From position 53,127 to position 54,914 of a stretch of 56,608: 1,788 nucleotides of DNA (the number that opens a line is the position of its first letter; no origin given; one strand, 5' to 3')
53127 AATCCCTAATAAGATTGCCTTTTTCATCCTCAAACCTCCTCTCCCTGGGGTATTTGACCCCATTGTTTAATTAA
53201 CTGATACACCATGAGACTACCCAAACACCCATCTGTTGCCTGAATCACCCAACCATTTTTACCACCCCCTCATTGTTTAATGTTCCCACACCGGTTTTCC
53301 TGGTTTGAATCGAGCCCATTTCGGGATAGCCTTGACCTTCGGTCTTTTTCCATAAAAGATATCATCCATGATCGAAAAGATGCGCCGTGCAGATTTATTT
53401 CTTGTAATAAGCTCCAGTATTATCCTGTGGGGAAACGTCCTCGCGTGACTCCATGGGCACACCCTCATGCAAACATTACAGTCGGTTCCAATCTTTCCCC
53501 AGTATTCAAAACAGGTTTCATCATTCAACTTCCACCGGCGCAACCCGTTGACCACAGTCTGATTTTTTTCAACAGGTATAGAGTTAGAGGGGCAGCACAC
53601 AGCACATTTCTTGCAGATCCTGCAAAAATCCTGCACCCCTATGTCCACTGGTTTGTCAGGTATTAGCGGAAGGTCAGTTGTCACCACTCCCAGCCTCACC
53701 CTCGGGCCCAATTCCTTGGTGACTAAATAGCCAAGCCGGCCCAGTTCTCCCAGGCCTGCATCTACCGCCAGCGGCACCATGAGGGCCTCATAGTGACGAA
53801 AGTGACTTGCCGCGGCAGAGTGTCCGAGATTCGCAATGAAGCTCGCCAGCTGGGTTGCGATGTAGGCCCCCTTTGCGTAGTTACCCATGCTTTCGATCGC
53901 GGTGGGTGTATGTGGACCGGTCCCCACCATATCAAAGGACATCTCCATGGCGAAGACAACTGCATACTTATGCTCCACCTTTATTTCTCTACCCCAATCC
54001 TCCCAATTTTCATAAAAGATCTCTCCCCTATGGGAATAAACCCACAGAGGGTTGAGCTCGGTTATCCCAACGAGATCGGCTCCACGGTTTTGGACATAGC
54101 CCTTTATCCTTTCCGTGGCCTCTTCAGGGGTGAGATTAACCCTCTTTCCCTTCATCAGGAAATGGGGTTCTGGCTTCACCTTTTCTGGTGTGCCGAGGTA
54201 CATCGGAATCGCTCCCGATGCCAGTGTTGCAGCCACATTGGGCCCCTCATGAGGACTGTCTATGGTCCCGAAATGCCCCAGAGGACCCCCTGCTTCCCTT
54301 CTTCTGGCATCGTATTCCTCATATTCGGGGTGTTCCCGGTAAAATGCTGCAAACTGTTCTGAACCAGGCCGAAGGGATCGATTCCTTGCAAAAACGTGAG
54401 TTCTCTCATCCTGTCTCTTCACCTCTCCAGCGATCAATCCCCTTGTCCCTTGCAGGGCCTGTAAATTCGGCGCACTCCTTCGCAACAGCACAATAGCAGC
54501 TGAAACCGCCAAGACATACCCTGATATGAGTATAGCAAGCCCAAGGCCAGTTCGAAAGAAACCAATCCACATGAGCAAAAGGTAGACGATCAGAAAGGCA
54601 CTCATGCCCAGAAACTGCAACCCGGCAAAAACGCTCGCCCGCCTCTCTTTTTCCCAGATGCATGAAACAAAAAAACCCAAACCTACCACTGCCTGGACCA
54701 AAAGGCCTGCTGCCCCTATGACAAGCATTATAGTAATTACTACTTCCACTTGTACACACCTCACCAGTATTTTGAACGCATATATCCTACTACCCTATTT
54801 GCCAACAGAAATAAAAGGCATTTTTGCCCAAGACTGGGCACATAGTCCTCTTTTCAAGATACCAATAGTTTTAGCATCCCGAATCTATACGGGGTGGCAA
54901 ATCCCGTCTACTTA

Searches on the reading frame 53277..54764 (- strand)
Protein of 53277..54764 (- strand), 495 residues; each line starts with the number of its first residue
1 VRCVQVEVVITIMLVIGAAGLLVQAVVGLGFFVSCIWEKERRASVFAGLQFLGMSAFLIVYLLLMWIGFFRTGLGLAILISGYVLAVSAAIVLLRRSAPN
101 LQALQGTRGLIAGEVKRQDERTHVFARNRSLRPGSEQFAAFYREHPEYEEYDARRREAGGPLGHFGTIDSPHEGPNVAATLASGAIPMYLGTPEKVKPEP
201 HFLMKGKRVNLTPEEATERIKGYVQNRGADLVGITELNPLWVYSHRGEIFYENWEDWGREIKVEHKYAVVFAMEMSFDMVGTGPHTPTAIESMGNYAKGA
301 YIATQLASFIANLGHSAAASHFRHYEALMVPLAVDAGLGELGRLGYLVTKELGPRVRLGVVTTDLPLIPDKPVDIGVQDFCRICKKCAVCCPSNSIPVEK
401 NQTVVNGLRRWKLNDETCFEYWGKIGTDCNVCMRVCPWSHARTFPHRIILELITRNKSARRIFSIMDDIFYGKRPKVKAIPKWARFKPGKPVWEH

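Call 86: search_protein_families(library=pfam, proteins=[window:53277-54764:-], max_evalue=0.01)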
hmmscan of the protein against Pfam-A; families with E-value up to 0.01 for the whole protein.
window:53277-54764:- (495 aa): 2 families
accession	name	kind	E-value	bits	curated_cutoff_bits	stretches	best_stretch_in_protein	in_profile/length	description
PF12838.12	Fer4_7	-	2.8e-05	24.9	27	1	381-438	2-50/52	4Fe-4S dicluster domain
PF13484.11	Fer4_16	-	0.0079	17.4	30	0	381-438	2-65/66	4Fe-4S double cluster binding domain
